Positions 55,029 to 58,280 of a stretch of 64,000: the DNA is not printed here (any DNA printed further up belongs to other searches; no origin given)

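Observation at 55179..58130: Single polypeptide combining synthase, LysM and AlgG-like beta-helix domains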

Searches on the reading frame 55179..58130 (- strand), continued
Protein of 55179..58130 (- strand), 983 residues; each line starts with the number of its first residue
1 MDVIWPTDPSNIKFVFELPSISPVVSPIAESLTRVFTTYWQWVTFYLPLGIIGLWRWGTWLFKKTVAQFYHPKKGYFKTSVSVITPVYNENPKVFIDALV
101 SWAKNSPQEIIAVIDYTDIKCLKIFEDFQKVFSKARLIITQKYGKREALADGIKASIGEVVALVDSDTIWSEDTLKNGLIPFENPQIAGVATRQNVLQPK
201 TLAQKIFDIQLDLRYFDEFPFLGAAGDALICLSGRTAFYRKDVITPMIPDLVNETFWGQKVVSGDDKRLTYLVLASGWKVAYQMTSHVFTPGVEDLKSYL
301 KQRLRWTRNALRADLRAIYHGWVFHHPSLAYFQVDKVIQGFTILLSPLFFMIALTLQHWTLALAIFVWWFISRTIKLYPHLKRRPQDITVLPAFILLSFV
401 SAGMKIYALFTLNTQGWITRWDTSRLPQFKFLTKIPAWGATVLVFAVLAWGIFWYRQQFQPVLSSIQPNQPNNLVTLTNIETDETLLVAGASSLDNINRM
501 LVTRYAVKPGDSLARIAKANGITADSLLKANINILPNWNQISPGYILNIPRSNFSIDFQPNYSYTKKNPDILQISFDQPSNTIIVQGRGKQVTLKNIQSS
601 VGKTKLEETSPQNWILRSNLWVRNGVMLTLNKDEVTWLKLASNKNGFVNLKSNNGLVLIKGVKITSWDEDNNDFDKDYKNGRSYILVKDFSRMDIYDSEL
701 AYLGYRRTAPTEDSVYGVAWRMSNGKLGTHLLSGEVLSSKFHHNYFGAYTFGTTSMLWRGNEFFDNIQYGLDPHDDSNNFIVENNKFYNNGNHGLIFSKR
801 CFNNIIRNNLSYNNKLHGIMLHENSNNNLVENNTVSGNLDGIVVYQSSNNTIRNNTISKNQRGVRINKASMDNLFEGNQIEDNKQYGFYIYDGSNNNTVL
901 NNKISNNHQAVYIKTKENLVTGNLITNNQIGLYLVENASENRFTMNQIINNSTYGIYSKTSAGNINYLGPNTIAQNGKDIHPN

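Call 32: find_encoding_contigs(protein=P0028, flank=7000, max_places=1)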
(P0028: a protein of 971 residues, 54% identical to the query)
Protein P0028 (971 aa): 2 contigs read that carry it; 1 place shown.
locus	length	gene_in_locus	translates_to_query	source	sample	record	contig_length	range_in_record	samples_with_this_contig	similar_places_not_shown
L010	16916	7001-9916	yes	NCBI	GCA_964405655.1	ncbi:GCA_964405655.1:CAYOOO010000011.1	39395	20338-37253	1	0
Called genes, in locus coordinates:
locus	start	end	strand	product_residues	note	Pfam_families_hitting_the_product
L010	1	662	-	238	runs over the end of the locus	PF02585:PIG-L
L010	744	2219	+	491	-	-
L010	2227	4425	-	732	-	PF02743:dCache_1, PF00672:HAMP, PF00989:PAS, PF13188:PAS_8 (weak), PF13426:PAS_9, PF00512:HisKA, PF02518:HATPase_c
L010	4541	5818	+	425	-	PF15892:BNR_4 (weak), PF13088:BNR_2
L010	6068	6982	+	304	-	PF03721:UDPG_MGDP_dh_N, PF00984:UDPG_MGDP_dh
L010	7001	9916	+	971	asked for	PF13506:Glyco_transf_21, PF00535:Glycos_transf_2, PF13641:Glyco_tranf_2_3, PF13632:Glyco_trans_2_3, PF01476:LysM, PF13229:Beta_helix, PF05048:NosD, PF13229:Beta_helix, +1 more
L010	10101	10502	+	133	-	-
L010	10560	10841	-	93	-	-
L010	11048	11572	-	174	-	PF12762:DDE_Tnp_IS1595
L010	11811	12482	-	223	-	-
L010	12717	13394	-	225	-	PF01797:Y1_Tnp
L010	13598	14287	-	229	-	PF06210:DUF1003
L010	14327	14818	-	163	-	-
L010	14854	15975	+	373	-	PF02661:Fic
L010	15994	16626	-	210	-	PF00730:HhH-GPD, PF00633:HHH (weak)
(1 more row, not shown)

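Call 34: predict_structure(alignment_id=A1)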
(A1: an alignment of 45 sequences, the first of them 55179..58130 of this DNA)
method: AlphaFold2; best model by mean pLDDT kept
length: 983 residues; sequences in the alignment: 45
mean_pLDDT: 87.6   pTM: 0.55
mean pLDDT of the five models: 87.6, 86.8, 86.3, 86.0, 85.7
residues with pLDDT >= 90: 625; 70-90: 254; 50-70: 47; < 50: 57
segments of 3 or more residues with pLDDT < 50: 1-27, 417-420, 461-471, 480-493
pLDDT, mean of each block of 10 residues (from residue 1): 37 36 49 65 79 88 90 89 92 95 97 93 96 95 85 96 95 94 94 94 96 90 83 82 94 82 78 90 93 92 87 86 86 88 91 87 92 92 94 94 91 62 53 81 89 75 38 62 43 54 90 91 90 86 90 79 81 95 95 97 97 98 95 98 95 96 97 94 95 98 89 88 86 96 98 93 98 94 98 97 96 98 96 98 97 98 95 96 98 94 98 97 97 95 95 94 86 89 80
secondary structure, 60 per line:
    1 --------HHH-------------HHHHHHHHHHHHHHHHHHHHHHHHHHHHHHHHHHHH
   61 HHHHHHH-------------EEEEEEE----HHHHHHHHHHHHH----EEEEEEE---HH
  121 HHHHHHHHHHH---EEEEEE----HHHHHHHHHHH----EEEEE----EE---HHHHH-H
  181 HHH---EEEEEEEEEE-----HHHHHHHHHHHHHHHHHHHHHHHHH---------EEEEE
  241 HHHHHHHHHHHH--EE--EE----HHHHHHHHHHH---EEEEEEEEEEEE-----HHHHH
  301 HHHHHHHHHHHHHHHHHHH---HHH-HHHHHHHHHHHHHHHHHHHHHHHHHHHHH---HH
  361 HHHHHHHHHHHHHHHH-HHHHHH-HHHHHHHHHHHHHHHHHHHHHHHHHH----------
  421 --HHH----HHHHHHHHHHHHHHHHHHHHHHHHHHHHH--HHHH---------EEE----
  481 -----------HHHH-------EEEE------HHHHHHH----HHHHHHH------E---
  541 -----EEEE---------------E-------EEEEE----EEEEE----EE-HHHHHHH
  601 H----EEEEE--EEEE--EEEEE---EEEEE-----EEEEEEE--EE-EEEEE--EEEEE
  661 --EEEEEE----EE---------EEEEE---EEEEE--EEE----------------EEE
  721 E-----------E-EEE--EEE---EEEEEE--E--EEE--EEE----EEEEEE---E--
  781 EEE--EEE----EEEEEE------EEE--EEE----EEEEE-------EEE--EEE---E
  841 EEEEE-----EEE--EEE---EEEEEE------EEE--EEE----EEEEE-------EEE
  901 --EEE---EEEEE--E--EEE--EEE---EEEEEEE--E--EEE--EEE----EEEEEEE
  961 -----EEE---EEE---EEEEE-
elements in order (helices of 4 or more, strands of 3 or more residues): H25-67 E81-87 H92-104 E109-115 H119-131 E135-140 H145-155 E160-164 H174-178 H180-183 E187-196 H202-226 E236-240 H241-252 H265-275 E279-290 H296-319 H327-355 H359-376 H378-383 H385-410 H430-458 H461-464 E474-476 H492-495 E503-506 H513-519 H524-530 E546-549 E573-577 E582-586 H594-601 E606-610 E613-616 E619-623 E627-631 E637-643 E649-653 E656-660 E663-668 E684-688 E692-696 E699-701 E718-721 E735-737 E740-742 E746-751 E757-759 E762-764 E769-774 E781-783 E786-788 E793-798 E805-807 E810-812 E817-821 E829-831 E834-836 E840-845 E851-853 E856-858 E862-867 E874-876 E879-881 E886-890 E898-900 E903-905 E909-913 E919-921 E924-926 E930-936 E942-944 E947-949 E954-960 E966-968 E972-974 E978-982

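Call 38: fold_search(model_id=the predicted structure, library=pdb)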
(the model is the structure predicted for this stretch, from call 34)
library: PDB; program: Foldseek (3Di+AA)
matches with E <= 10: 1446; with E <= 0.001: 263
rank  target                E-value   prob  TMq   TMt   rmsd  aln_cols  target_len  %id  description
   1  4nk6                  1.1e-18  1.00  0.32  0.72   4.6       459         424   21  Crystal Structure of the periplasmic alginate epimerase AlgG (released 2014-01-15)
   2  4ozz                  2.7e-18  1.00  0.31  0.69   4.8       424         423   21  Crystal Structure of the periplasmic alginate epimerase AlgG T265N T268M double mutant (released 2015-03-04)
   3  4ozy                  2.5e-17  1.00  0.31  0.69   4.5       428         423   21  Crystal Structure of the periplasmic alginate epimerase AlgG T265N mutant (released 2015-03-04)
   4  4nk8                  3.7e-17  1.00  0.30  0.68   4.7       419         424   21  Crystal Structure of the periplasmic alginate epimerase AlgG D317A mutant (released 2014-01-15)
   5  9yq5_A                5.3e-17  1.00  0.35  0.66   7.9       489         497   19  Chlorella virus hyaluronan synthase bound to an inserted UDP-GlcA (released 2025-12-10)
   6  7sp7_A                6.1e-17  1.00  0.34  0.63   6.6       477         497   21  Chlorella virus hyaluronan synthase inhibited by UDP (released 2022-04-06)
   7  7sp8_A                1.2e-16  1.00  0.35  0.66   8.2       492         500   19  Chlorella virus Hyaluronan Synthase bound to UDP-GlcNAc (released 2022-04-06)
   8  9yq4_A                2.6e-16  1.00  0.35  0.66   7.7       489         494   19  Chlorella virus hyaluronan synthase bound to a proofreading UDP-GlcA (released 2025-12-10)
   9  8sne_A                3.8e-16  1.00  0.34  0.65   8.2       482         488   18  Chlorella virus Hyaluronan Synthase bound to GlcA extended GlcNAc primer and UDP (released 2024-05-01)
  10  8smp_A                6.0e-16  1.00  0.32  0.58  13.9       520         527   20  Xenopus laevis hyaluronan synthase 1, UDP-bound, gating loop inserted state (released 2024-05-01)
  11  8snc_A                7.5e-16  1.00  0.35  0.66   7.8       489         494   18  Chlorella virus Hyaluronan Synthase bound to GlcA extended GlcNAc primer (released 2024-05-01)
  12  7sp9_A                1.0e-15  1.00  0.34  0.65   8.1       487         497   19  Chlorella virus Hyaluronan Synthase in the GlcNAc-primed channel-closed state (released 2022-04-06)
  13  9kqc_A                1.9e-15  1.00  0.34  0.64   8.6       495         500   19  Chlorella virus Hyaluronan Synthase bound to VNAR (released 2025-05-14)
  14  7sp6_A                3.4e-15  1.00  0.33  0.64  16.1       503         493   19  Chlorella virus hyaluronan synthase (released 2022-04-06)
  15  8smn_A                4.7e-15  1.00  0.33  0.60   8.4       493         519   18  Xenopus laevis hyaluronan synthase 1, nascent HA polymer bound state (released 2024-05-01)
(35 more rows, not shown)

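Call 41: find_homologous_proteins(query=L001:7800-10985:+, max_evalue=1e-10)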
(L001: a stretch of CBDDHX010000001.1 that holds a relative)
Query L001:7800-10985:+ (1061 aa): 397 proteins with E <= 1e-10 among 8000 candidates; the best 120 are listed.
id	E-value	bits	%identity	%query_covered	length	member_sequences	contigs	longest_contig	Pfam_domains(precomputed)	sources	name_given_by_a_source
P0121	0.0e+0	2344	100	97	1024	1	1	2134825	PF13632.13,PF13229.13,PF13506.14,PF13641.13,PF00535.33,PF05048.20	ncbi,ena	-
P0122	0.0e+0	1990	83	96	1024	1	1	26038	PF13632.13,PF13229.13,PF13506.14,PF13641.13,PF00535.33,PF05048.20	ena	-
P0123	0.0e+0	1981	82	97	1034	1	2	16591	PF13632.13,PF13229.13,PF13506.14,PF13641.13,PF00535.33,PF05048.20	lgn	-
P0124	0.0e+0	1943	81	95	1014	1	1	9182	PF13632.13,PF13229.13,PF13506.14,PF13641.13,PF00535.33,PF05048.20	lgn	-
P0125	0.0e+0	1934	87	90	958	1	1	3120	PF13632.13,PF13229.13,PF13506.14,PF13641.13,PF00535.33,PF05048.20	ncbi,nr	ncbi:MAG: glycosyltransferase, partial [Caldilineaceae bacterium]|nr:glycosyltransferase [Caldilinea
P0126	0.0e+0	1933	81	95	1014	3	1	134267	PF13632.13,PF13229.13,PF13506.14,PF13641.13,PF00535.33,PF05048.20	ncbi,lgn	-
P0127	0.0e+0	1930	81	95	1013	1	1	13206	PF13632.13,PF13229.13,PF13506.14,PF13641.13,PF00535.33,PF05048.20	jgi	jgi:hyaluronan synthase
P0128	0.0e+0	1920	80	95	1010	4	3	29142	PF13632.13,PF13229.13,PF13506.14,PF13641.13,PF00535.33,PF05048.20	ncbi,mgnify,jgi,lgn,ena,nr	ncbi:MAG TPA: NosD domain-containing protein [Caldilineaceae bacterium]|mgnify:CR=1 FL=1|nr:NosD dom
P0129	0.0e+0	1892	78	95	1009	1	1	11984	PF13632.13,PF13229.13,PF13506.14,PF13641.13,PF00535.33,PF05048.20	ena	-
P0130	0.0e+0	1857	80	92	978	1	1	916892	PF13632.13,PF13229.13,PF13506.14,PF13641.13,PF00535.33,PF05048.20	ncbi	ncbi:MAG: glycosyltransferase [Caldilineaceae bacterium]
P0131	0.0e+0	1839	77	95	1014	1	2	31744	PF13632.13,PF13229.13,PF13506.14,PF13641.13,PF00535.33,PF05048.20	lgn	-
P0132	0.0e+0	1816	77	94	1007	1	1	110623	PF13632.13,PF13229.13,PF13506.14,PF13641.13,PF00535.33,PF05048.20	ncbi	-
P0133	0.0e+0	1810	77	94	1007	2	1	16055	PF13632.13,PF13229.13,PF13506.14,PF13641.13,PF00535.33,PF05048.20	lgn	-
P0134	0.0e+0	1800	76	94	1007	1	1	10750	PF13632.13,PF13229.13,PF13506.14,PF13641.13,PF00535.33,PF05048.20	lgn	-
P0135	0.0e+0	1800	76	94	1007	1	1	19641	PF13632.13,PF13229.13,PF13506.14,PF13641.13,PF00535.33,PF05048.20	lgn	-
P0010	2.3e-254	865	44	88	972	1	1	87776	PF13632.13,PF13229.13,PF13506.14,PF13641.13,PF01476.27,PF00535.33,PF05048.20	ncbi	-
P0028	5.9e-252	857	43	88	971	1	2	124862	PF13632.13,PF13229.13,PF13506.14,PF13641.13,PF01476.27,PF00535.33,PF05048.20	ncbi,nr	ncbi:right-handed parallel beta-helix repeat-containing protein [Candidatus Daviesbacteria bacterium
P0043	8.2e-251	853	44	87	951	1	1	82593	PF13632.13,PF13229.13,PF13506.14,PF13641.13,PF01476.27,PF00535.33,PF05048.20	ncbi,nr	ncbi:right-handed parallel beta-helix repeat-containing protein [Candidatus Daviesbacteria bacterium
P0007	3.2e-250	851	41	90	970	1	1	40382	PF13632.13,PF13229.13,PF13506.14,PF13641.13,PF01476.27,PF00535.33,PF05048.20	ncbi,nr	ncbi:right-handed parallel beta-helix repeat-containing protein [Candidatus Daviesbacteria bacterium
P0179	4.5e-249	847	43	87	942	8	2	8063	PF13632.13,PF13229.13,PF13506.14,PF13641.13,PF01476.27,PF00535.33,PF05048.20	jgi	-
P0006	5.1e-249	847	42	88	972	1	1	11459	PF13632.13,PF13229.13,PF13506.14,PF13641.13,PF01476.27,PF00535.33,PF05048.20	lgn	-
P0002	9.5e-249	846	42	90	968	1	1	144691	PF13632.13,PF13229.13,PF13506.14,PF13641.13,PF01476.27,PF23473.2,PF00535.33,PF05048.20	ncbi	-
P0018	4.9e-248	844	42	90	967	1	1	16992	PF13632.13,PF13229.13,PF13506.14,PF13641.13,PF01476.27,PF00535.33,PF05048.20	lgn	-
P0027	7.1e-248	843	43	88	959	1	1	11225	PF13632.13,PF13229.13,PF13506.14,PF13641.13,PF01476.27,PF00535.33,PF05048.20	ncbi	-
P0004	3.7e-246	838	42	92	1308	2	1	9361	PF13632.13,PF13229.13,PF13506.14,PF13641.13,PF07602.18,PF01476.27,PF00535.33,PF05048.20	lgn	-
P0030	1.0e-245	836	42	90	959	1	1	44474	PF13632.13,PF13229.13,PF13506.14,PF13641.13,PF01476.27,PF00535.33,PF05048.20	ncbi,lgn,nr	ncbi:MAG: glycosyltransferase [bacterium]|nr:glycosyltransferase [bacterium]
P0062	1.7e-244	832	43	88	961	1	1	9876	PF13632.13,PF13229.13,PF13506.14,PF13641.13,PF01476.27,PF00535.33,PF05048.20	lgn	-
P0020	4.4e-244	831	42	90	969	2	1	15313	PF13632.13,PF13229.13,PF13506.14,PF13641.13,PF01476.27,PF00535.33,PF05048.20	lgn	-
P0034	7.2e-244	830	43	89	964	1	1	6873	PF13632.13,PF13229.13,PF13506.14,PF13641.13,PF01476.27,PF00535.33,PF05048.20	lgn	-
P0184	1.5e-241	822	43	89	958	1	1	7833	PF13632.13,PF13229.13,PF13506.14,PF13641.13,PF01476.27,PF00535.33,PF05048.20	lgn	-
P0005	2.6e-241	821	43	88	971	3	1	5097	PF13632.13,PF13229.13,PF13506.14,PF13641.13,PF01476.27,PF00535.33,PF05048.20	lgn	-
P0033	7.5e-241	820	41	89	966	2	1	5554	PF13632.13,PF13229.13,PF13506.14,PF13641.13,PF01476.27,PF00535.33,PF05048.20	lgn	-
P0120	1.2e-240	819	43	89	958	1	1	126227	PF13632.13,PF13229.13,PF13506.14,PF13641.13,PF01476.27,PF23473.2,PF00535.33,PF05048.20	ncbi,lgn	-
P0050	4.3e-240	817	42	89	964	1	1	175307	PF13632.13,PF13229.13,PF13506.14,PF13641.13,PF01476.27,PF00535.33,PF05048.20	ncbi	-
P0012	6.3e-240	817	42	89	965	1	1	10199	PF13632.13,PF13229.13,PF13506.14,PF13641.13,PF01476.27,PF00535.33,PF05048.20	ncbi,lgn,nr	ncbi:MAG: right-handed parallel beta-helix repeat-containing protein [Candidatus Levybacteria bacter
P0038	2.1e-239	815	41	89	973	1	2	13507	PF13632.13,PF13229.13,PF13506.14,PF13641.13,PF01476.27,PF00535.33,PF05048.20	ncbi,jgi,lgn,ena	-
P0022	3.8e-239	814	42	89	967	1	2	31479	PF13632.13,PF13229.13,PF13506.14,PF13641.13,PF01476.27,PF00535.33,PF05048.20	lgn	-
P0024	6.8e-239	813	41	90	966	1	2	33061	PF13632.13,PF13229.13,PF13506.14,PF13641.13,PF01476.27,PF00535.33,PF05048.20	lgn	-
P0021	1.9e-238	812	41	90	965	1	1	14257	PF13632.13,PF13229.13,PF13506.14,PF13641.13,PF01476.27,PF00535.33,PF05048.20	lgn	-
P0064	1.4e-237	809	41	88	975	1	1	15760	PF13632.13,PF13229.13,PF13506.14,PF13641.13,PF01476.27,PF00535.33,PF05048.20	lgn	-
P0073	2.1e-237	809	42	89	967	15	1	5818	PF13632.13,PF13229.13,PF13506.14,PF13641.13,PF01476.27,PF00535.33,PF05048.20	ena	-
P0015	6.0e-237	807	41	89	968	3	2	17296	PF13632.13,PF13229.13,PF13506.14,PF13641.13,PF01476.27,PF00535.33,PF05048.20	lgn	-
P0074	1.2e-236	806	42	89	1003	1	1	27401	PF13632.13,PF13229.13,PF13641.13,PF01476.27,PF00535.33,PF05048.20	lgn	-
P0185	4.1e-236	804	42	89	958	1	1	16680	PF13632.13,PF13229.13,PF13506.14,PF13641.13,PF01476.27,PF00535.33,PF05048.20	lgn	-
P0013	1.6e-235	802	41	90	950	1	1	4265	PF13632.13,PF13229.13,PF13506.14,PF13641.13,PF01476.27,PF00535.33,PF05048.20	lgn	-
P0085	5.0e-235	801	41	89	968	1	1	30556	PF13632.13,PF13229.13,PF13506.14,PF13641.13,PF01476.27,PF00535.33,PF05048.20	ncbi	-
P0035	5.9e-235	800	41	89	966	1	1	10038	PF13632.13,PF13229.13,PF13506.14,PF13641.13,PF01476.27,PF00535.33,PF05048.20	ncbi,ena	-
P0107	4.1e-234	798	41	89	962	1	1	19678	PF13632.13,PF13229.13,PF13506.14,PF13641.13,PF01476.27,PF23473.2,PF00535.33,PF05048.20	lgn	-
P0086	4.2e-234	798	41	89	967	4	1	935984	PF13632.13,PF13229.13,PF13506.14,PF13641.13,PF00535.33,PF05048.20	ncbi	-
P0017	5.0e-234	797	41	89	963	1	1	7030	PF13632.13,PF13229.13,PF13506.14,PF13641.13,PF01476.27,PF00535.33,PF05048.20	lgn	-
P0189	1.9e-233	795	41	90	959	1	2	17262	PF13632.13,PF13229.13,PF13506.14,PF13641.13,PF01476.27,PF00535.33,PF05048.20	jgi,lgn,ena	jgi:hyaluronan synthase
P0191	2.5e-233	795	41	89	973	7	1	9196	PF13632.13,PF13229.13,PF13506.14,PF13641.13,PF01476.27,PF00535.33,PF05048.20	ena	-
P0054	2.9e-233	795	41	89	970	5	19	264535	PF13632.13,PF13229.13,PF13506.14,PF13641.13,PF00535.33,PF05048.20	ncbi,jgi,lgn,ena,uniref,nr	ncbi:MAG: Glycosyl transferase family 2 [Candidatus Amesbacteria bacterium GW2011_GWB1_47_26]|uniref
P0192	3.0e-233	795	40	89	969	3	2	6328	PF13632.13,PF13229.13,PF13506.14,PF13641.13,PF01476.27,PF00535.33,PF05048.20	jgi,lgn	jgi:hyaluronan synthase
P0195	7.6e-233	793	42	87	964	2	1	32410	PF13632.13,PF13229.13,PF13506.14,PF13641.13,PF01476.27,PF00535.33,PF05048.20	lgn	-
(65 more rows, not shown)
